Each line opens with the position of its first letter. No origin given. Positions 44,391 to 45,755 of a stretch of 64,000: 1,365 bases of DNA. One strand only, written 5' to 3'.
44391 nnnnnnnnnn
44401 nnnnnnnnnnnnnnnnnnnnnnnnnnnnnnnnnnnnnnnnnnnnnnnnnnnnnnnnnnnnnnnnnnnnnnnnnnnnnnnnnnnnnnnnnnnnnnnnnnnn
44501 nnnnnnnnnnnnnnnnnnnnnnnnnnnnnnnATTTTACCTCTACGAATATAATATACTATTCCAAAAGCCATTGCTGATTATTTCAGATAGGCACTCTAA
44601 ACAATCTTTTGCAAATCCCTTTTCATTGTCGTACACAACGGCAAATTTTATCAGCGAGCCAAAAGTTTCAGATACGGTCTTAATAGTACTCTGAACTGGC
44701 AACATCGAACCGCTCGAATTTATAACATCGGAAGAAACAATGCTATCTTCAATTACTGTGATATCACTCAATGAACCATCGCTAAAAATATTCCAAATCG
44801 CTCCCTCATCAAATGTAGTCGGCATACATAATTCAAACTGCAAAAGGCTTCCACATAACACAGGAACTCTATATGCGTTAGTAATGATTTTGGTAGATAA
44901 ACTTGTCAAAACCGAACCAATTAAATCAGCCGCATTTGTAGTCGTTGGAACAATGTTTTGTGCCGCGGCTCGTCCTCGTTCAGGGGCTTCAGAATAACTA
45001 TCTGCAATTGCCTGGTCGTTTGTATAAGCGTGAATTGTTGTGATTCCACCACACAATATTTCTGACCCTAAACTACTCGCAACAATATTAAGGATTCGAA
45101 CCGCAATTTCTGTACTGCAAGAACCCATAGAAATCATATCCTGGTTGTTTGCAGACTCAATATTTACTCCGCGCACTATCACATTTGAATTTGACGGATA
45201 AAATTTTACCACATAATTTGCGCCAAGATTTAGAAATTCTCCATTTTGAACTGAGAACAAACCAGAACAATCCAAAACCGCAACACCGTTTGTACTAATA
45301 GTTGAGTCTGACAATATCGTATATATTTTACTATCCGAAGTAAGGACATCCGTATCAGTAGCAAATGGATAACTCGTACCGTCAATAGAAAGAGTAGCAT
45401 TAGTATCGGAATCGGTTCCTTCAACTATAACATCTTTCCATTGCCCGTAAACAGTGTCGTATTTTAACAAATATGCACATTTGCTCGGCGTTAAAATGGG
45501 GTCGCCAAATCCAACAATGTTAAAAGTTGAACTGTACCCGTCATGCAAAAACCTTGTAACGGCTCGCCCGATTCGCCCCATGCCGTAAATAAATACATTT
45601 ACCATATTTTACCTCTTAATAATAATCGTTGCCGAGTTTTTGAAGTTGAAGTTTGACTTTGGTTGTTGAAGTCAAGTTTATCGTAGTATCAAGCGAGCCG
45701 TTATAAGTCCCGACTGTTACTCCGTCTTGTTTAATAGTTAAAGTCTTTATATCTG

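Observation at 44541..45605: Full-length GAPDH homologue embedded in the tail-fibre locus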

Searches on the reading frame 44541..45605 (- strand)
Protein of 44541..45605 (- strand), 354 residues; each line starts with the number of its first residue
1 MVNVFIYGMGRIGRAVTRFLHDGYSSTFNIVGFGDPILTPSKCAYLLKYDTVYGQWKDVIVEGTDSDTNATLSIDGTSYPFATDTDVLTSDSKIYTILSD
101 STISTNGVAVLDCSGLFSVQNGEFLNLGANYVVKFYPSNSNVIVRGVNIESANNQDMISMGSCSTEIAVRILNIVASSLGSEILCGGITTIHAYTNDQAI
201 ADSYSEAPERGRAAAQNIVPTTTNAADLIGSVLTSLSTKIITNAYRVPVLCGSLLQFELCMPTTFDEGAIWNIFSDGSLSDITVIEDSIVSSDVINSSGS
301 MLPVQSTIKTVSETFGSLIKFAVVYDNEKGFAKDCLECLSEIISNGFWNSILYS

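Call 3: search_protein_families(library=pfam, proteins=[window:44541-45605:-], max_evalue=0.1)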
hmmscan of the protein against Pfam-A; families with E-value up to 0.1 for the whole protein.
window:44541-45605:- (354 aa): 2 families
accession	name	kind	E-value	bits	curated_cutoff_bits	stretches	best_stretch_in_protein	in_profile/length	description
PF02800.25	Gp_dh_C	-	4.6e-23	82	24.4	1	183-315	14-151/158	Glyceraldehyde 3-phosphate dehydrogenase, C-terminal domain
PF00044.30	Gp_dh_N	-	4.3e-12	46.6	31.7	1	2-83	1-74/101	Glyceraldehyde 3-phosphate dehydrogenase, NAD binding domain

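Call 4: search_solved_structures(query=window:44541-45605:-, max_evalue=0.01, show_alignments=2)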
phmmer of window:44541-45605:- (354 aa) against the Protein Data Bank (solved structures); distinct sequences matched with E-value up to 0.01: 140 (the best 60 are shown).
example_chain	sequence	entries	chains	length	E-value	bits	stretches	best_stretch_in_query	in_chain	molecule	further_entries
6fzi_A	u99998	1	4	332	1.1e-31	113.6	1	1-343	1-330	Glyceraldehyde-3-phosphate dehydrogenase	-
7bew_A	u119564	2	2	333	7.8e-31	110.7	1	2-337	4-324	Glyceraldehyde-3-phosphate dehydrogenase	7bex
2i5p_O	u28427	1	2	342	1.2e-30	110.2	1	1-338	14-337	Glyceraldehyde-3-phosphate dehydrogenase 1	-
7c5f_O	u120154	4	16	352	1.6e-30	109.7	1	3-340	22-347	Glyceraldehyde-3-phosphate dehydrogenase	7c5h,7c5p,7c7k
1hdg_O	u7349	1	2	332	4.3e-30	108.3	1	4-340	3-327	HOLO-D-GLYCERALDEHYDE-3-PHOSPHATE DEHYDROGENASE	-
7d1g_A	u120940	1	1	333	7.2e-30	107.6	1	1-339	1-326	Glyceraldehyde-3-phosphate dehydrogenase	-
7www_A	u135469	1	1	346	1e-29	107.1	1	2-336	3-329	Glyceraldehyde-3-phosphate dehydrogenase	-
7jwk_A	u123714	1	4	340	1.5e-29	106.5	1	2-337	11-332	Glyceraldehyde-3-phosphate dehydrogenase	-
9pg6_A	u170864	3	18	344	1.9e-29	106.2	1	109-339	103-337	Glyceraldehyde-3-phosphate dehydrogenase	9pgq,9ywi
10gi_A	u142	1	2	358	2.1e-29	106.1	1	2-337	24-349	Glyceraldehyde-3-phosphate dehydrogenase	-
7c5i_O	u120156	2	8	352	2.6e-29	105.7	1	3-340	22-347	Glyceraldehyde-3-phosphate dehydrogenase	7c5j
3e5r_O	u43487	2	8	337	2.7e-29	105.7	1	3-339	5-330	Glyceraldehyde-3-phosphate dehydrogenase, cytosolic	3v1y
3e6a_O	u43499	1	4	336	2.8e-29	105.6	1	3-339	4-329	Glyceraldehyde-3-phosphate dehydrogenase, cytosolic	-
7c5g_O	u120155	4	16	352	4.1e-29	105.1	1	3-340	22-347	Glyceraldehyde-3-phosphate dehydrogenase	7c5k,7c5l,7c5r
7c5o_O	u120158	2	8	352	5.1e-29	104.8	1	3-340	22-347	Glyceraldehyde-3-phosphate dehydrogenase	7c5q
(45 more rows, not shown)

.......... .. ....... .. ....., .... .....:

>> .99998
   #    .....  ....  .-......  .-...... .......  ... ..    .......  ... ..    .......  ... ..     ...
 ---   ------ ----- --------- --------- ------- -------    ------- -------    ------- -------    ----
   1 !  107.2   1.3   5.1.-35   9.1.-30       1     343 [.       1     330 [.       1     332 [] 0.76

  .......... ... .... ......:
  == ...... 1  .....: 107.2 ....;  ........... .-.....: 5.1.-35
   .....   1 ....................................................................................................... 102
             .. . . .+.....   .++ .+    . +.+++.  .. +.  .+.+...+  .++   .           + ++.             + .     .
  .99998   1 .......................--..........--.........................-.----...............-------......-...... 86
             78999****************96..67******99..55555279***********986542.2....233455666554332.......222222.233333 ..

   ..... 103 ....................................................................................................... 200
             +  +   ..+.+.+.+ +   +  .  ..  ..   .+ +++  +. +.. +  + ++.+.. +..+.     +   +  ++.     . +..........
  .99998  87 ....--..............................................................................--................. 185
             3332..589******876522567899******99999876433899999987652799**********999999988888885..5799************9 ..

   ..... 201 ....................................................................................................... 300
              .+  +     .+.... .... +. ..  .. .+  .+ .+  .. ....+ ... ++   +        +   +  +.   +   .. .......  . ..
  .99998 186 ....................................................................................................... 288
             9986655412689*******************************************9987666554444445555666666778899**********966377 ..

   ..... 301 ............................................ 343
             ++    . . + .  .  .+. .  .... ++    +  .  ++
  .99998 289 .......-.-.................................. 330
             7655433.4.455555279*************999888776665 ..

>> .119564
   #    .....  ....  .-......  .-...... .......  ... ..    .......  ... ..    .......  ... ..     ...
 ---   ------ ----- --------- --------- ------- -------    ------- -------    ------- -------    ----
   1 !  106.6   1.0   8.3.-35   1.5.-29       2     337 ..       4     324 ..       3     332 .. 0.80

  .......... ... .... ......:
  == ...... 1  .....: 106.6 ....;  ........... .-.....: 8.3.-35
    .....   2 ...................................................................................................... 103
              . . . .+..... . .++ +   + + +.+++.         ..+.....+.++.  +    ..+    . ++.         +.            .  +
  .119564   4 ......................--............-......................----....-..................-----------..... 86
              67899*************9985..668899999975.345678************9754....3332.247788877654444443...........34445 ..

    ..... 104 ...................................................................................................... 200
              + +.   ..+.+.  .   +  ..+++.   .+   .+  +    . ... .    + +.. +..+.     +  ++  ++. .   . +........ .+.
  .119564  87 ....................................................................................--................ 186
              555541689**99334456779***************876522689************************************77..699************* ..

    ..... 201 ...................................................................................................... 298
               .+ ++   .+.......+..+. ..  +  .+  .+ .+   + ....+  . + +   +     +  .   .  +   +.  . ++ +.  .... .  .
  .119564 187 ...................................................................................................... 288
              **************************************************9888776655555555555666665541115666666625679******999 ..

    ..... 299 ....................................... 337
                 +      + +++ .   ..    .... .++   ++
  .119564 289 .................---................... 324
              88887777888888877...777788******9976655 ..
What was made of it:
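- Checked: phmmer against PDB finds 140 GAPDH sequences; the best is 6fzi at 1.1e-31 over residues 1-343, with Cys (scst/sctt) and His (tihaytndq) aligned (call 4).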

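Call 7: find_homologous_proteins(query=window:44541-45605:-, max_evalue=0.00001)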
Query window:44541-45605:- (354 aa): 7777 proteins with E <= 0.00001 among 8000 candidates; the best 120 are listed.
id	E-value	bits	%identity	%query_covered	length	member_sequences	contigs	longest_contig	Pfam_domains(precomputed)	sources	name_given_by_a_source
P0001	2.2e-222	755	98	100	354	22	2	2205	PF02800.26,PF00044.31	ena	-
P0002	3.0e-204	696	90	100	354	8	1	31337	PF02800.26,PF00044.31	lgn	-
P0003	1.7e-192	657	86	100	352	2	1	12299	PF02800.26,PF00044.31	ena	-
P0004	3.3e-76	275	45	97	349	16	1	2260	PF02800.26,PF00044.31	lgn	-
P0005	4.9e-76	274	45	97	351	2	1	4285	PF02800.26,PF00044.31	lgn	-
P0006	3.3e-54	202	38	99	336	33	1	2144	PF02800.26,PF00044.31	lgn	-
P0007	4.5e-37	146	34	96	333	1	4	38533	PF02800.26,PF00044.31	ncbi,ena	-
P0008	1.6e-36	144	35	97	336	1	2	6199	PF02800.26,PF00044.31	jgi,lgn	jgi:glyceraldehyde 3-phosphate dehydrogenase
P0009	1.9e-36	144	35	97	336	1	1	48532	PF02800.26,PF00044.31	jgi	jgi:glyceraldehyde 3-phosphate dehydrogenase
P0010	2.3e-36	144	34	97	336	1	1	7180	PF02800.26,PF00044.31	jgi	jgi:glyceraldehyde 3-phosphate dehydrogenase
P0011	3.2e-36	143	35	97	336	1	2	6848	PF02800.26,PF00044.31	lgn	-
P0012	1.9e-35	141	36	97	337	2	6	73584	PF02800.26,PF00044.31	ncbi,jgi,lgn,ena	-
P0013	1.9e-35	141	34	97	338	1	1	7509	PF02800.26,PF00044.31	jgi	-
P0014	4.3e-35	140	35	94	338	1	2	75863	PF02800.26,PF00044.31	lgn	-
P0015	6.9e-35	139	35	97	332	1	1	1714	PF02800.26,PF00044.31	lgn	-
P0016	1.1e-34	138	34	94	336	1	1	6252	PF02800.26,PF00044.31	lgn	-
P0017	1.1e-34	138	34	97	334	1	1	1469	PF02800.26,PF00044.31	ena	-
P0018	1.1e-34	138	31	97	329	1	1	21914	PF02800.26,PF00044.31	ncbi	ncbi:MAG: type I glyceraldehyde-3-phosphate dehydrogenase [Planctomycetota bacterium]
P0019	1.1e-34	138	35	97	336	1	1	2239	PF02800.26,PF00044.31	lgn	-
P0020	1.3e-34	138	32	98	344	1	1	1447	PF02800.26,PF00044.31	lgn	-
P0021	1.5e-34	138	36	97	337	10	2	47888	PF02800.26,PF00044.31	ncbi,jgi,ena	-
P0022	1.6e-34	138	33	96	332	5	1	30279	PF02800.26,PF00044.31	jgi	-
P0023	1.7e-34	138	36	94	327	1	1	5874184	PF02800.26,PF00044.31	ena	-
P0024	1.8e-34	138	35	94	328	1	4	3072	PF02800.26,PF00044.31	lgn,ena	-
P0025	1.8e-34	138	33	97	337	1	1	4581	PF02800.26,PF00044.31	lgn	-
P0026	2.1e-34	137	35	94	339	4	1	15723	PF02800.26,PF00044.31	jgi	jgi:glyceraldehyde 3-phosphate dehydrogenase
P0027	2.3e-34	137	36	94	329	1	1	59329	PF02800.26,PF00044.31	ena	-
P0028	2.6e-34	137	35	94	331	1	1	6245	PF02800.26,PF00044.31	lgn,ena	-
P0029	2.9e-34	137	32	97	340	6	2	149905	PF02800.26,PF00044.31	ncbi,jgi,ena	jgi:glyceraldehyde 3-phosphate dehydrogenase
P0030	3.0e-34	137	35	97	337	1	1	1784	PF02800.26,PF00044.31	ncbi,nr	ncbi:MAG: type I glyceraldehyde-3-phosphate dehydrogenase [Acholeplasmataceae bacterium]|nr:type I g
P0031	3.2e-34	137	34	97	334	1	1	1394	PF02800.26,PF00044.31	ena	-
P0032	3.3e-34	137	34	97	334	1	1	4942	PF02800.26,PF00044.31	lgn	-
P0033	3.7e-34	137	36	94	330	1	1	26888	PF02800.26,PF00044.31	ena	-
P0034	4.0e-34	136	35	97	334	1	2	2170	PF02800.26,PF00044.31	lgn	-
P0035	4.1e-34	136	36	94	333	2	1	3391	PF02800.26,PF00044.31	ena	-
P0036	4.2e-34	136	32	97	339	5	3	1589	PF02800.26,PF00044.31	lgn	-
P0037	4.6e-34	136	36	95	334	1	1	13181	PF02800.26,PF00044.31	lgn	-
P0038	4.7e-34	136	35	94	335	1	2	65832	PF02800.26,PF00044.31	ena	-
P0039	4.8e-34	136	34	94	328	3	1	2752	PF02800.26,PF00044.31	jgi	-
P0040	5.0e-34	136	33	97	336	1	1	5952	PF02800.26,PF00044.31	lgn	-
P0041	5.2e-34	136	33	95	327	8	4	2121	PF02800.26,PF00044.31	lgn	-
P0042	6.0e-34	136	36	94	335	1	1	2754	PF02800.26,PF00044.31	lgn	-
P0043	6.1e-34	136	33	94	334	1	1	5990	PF02800.26,PF00044.31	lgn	-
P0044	6.9e-34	136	35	97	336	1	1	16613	PF02800.26,PF00044.31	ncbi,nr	ncbi:MAG: type I glyceraldehyde-3-phosphate dehydrogenase [Bacilli bacterium]|nr:type I glyceraldehy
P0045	6.9e-34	136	33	96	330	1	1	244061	PF02800.26,PF00044.31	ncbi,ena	-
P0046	7.0e-34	136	33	94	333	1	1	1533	PF02800.26,PF00044.31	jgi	jgi:glyceraldehyde 3-phosphate dehydrogenase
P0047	7.1e-34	136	34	99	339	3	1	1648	PF02800.26,PF00044.31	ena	-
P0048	7.7e-34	136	34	97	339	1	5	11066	PF02800.26,PF00044.31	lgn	-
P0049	8.5e-34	135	31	98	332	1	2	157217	PF02800.26,PF00044.31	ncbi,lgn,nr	ncbi:type I glyceraldehyde-3-phosphate dehydrogenase [Candidatus Pacearchaeota archaeon]|nr:type I g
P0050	9.0e-34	135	35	94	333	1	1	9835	PF02800.26,PF00044.31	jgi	-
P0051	9.5e-34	135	37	93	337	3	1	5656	PF02800.26,PF00044.31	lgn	-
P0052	1.0e-33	135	35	98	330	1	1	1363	PF02800.26,PF00044.31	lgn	-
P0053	1.2e-33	135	34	97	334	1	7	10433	PF02800.26,PF00044.31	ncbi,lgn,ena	-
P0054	1.2e-33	135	33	97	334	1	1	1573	PF02800.26,PF00044.31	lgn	-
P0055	1.2e-33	135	33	97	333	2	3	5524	PF02800.26,PF00044.31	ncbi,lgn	-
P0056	1.3e-33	135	33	95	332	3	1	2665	PF02800.26,PF00044.31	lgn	-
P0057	1.6e-33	134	36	94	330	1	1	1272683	PF02800.26,PF00044.31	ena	-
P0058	1.6e-33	134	35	94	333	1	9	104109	PF02800.26,PF00044.31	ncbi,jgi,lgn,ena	-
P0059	1.6e-33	134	32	96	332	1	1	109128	PF02800.26,PF00044.31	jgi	-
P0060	1.8e-33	134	36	94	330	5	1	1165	PF02800.26,PF00044.31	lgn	-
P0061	1.8e-33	134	31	96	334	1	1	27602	PF02800.26,PF00044.31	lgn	-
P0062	1.8e-33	134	31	96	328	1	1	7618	PF02800.26,PF00044.31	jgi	jgi:glyceraldehyde 3-phosphate dehydrogenase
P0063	2.3e-33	134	35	94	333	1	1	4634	PF02800.26,PF00044.31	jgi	-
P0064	2.8e-33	134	32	94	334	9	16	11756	PF02800.26,PF00044.31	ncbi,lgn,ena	-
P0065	2.8e-33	134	34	97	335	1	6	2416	PF02800.26,PF00044.31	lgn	-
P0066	2.9e-33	134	33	97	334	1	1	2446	PF02800.26,PF00044.31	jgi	-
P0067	3.0e-33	134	34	96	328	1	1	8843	PF02800.26,PF00044.31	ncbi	-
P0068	3.2e-33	133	35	96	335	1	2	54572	PF02800.26,PF00044.31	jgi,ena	-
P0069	3.2e-33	133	34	94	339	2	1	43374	PF02800.26,PF00044.31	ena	-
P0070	3.3e-33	133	33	94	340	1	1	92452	PF02800.26,PF00044.31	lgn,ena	-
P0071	3.4e-33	133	35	96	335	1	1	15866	PF02800.26,PF00044.31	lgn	-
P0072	3.5e-33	133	35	96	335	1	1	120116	PF02800.26,PF00044.31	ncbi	-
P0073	3.6e-33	133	35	96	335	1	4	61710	PF02800.26,PF00044.31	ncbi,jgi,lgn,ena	-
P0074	3.8e-33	133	36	94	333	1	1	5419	PF02800.26,PF00044.31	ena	-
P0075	3.9e-33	133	35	96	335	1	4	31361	PF02800.26,PF00044.31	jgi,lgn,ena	-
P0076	4.1e-33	133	33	97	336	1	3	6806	PF02800.26,PF00044.31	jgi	jgi:glyceraldehyde 3-phosphate dehydrogenase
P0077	4.1e-33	133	35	97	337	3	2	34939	PF02800.26,PF00044.31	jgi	jgi:glyceraldehyde 3-phosphate dehydrogenase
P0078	4.2e-33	133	35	95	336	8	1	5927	PF02800.26,PF00044.31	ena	-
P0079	4.3e-33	133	33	95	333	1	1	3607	PF02800.26,PF00044.31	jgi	-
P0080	4.9e-33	133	34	95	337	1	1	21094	PF02800.26,PF00044.31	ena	-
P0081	5.0e-33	133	34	96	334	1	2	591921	PF02800.26,PF00044.31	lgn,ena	-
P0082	5.1e-33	133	36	94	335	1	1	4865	PF02800.26,PF00044.31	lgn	-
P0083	5.3e-33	133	34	96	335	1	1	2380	PF02800.26,PF00044.31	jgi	-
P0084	5.4e-33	133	34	95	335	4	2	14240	PF02800.26,PF00044.31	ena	-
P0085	5.5e-33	133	34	97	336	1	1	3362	PF02800.26,PF00044.31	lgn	-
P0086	5.5e-33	133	34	97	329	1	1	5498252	PF02800.26,PF00044.31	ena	-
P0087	5.8e-33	133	34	97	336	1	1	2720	PF02800.26,PF00044.31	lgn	-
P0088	6.1e-33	133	34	94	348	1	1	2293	PF02800.26,PF00044.31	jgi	jgi:glyceraldehyde 3-phosphate dehydrogenase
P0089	6.4e-33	132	34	95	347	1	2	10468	PF02800.26,PF00044.31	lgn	-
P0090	6.5e-33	132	34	97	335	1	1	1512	PF02800.26,PF00044.31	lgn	-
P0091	6.5e-33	132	35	97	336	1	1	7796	PF02800.26,PF00044.31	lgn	-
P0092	7.1e-33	132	35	96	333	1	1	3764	PF02800.26,PF00044.31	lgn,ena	-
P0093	7.6e-33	132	35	98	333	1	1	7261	PF02800.26,PF00044.31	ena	-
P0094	7.7e-33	132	34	94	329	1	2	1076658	PF02800.26,PF00044.31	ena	-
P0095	8.0e-33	132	35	96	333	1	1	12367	PF02800.26,PF00044.31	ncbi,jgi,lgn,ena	-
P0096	8.3e-33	132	34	94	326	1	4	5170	PF02800.26,PF00044.31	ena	-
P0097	8.6e-33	132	35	94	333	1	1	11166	PF02800.26,PF00044.31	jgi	-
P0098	8.8e-33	132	34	97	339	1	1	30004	PF02800.26,PF00044.31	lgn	-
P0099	9.2e-33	132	34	94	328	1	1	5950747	PF02800.26,PF00044.31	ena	-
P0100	9.3e-33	132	34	97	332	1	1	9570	PF02800.26,PF00044.31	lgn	-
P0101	9.5e-33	132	35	96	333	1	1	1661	PF02800.26,PF00044.31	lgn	-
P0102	1.0e-32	132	35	96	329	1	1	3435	PF02800.26,PF00044.31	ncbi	-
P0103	1.1e-32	132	35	96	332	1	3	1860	PF02800.26,PF00044.31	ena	-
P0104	1.1e-32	132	32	97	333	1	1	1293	PF02800.26,PF00044.31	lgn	-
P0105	1.1e-32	132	32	97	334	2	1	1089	PF02800.26,PF00044.31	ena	-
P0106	1.2e-32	132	33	99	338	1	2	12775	PF02800.26,PF00044.31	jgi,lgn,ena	-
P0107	1.2e-32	132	32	97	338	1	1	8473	PF02800.26,PF00044.31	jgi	jgi:glyceraldehyde 3-phosphate dehydrogenase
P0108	1.2e-32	132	34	96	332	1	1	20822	PF02800.26,PF00044.31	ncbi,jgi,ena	ncbi:MAG TPA: type I glyceraldehyde-3-phosphate dehydrogenase [Xenococcaceae cyanobacterium]|jgi:gly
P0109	1.2e-32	132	35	96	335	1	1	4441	PF02800.26,PF00044.31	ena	-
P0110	1.3e-32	131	35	97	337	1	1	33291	PF02800.26,PF00044.31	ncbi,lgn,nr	ncbi:MAG: type I glyceraldehyde-3-phosphate dehydrogenase [Acholeplasmataceae bacterium]|nr:type I g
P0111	1.3e-32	131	33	94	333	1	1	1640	PF02800.26,PF00044.31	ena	-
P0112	1.4e-32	131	33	97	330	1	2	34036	PF02800.26,PF00044.31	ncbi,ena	-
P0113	1.4e-32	131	33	94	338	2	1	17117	PF02800.26,PF00044.31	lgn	-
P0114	1.4e-32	131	34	94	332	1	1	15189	PF02800.26,PF00044.31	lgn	-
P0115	1.4e-32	131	32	94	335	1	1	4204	PF02800.26,PF00044.31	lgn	-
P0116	1.4e-32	131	34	97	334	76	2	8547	PF02800.26,PF00044.31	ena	-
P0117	1.4e-32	131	33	95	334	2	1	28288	PF02800.26,PF00044.31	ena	-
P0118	1.5e-32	131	35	96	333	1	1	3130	PF02800.26,PF00044.31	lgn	-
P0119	1.5e-32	131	32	97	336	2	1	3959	PF02800.26,PF00044.31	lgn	-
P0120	1.6e-32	131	34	97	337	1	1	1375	PF02800.26,PF00044.31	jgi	jgi:glyceraldehyde 3-phosphate dehydrogenase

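Call 8: search_protein_families(library=phrogs, proteins=[window:44541-45605:-], max_evalue=0.01)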
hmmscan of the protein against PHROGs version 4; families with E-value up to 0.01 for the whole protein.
window:44541-45605:- (354 aa): 1 family
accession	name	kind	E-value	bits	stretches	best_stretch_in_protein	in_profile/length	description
phrog_21942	-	unknown function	9.5e-42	144.3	1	1-340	1-337/344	-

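Call 9: find_encoding_contigs(protein=P0002, flank=10000, max_places=4)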
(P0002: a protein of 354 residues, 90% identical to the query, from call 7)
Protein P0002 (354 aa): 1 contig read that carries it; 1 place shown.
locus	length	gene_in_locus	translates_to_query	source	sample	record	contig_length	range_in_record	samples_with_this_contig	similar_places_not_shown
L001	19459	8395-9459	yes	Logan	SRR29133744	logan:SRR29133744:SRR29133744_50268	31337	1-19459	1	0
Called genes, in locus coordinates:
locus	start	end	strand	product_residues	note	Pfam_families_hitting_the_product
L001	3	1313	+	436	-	?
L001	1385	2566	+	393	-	-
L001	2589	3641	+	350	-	PF18454:Mtd_N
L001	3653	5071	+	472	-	-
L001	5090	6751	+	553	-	-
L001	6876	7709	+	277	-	-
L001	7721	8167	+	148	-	-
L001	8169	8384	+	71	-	-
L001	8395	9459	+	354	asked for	PF00044:Gp_dh_N, PF02800:Gp_dh_C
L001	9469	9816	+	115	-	-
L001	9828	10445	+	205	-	-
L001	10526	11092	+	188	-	-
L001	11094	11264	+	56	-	-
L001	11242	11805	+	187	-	PF04647:AgrB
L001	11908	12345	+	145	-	-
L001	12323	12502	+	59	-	-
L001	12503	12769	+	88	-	-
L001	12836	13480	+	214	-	-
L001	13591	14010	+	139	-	-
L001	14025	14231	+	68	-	-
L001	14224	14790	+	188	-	-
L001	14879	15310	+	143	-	-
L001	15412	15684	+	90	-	PF01381:HTH_3 (weak)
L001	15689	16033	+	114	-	-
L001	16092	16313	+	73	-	PF01381:HTH_3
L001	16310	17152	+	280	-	PF12684:DUF3799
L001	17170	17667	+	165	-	-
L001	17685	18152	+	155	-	PF05037:DUF669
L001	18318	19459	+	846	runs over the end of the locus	PF22763:NrS1-1_pol-like_HBD, PF08706:D5_N, PF19263:DUF5906, PF03288:Pox_D5 (faint)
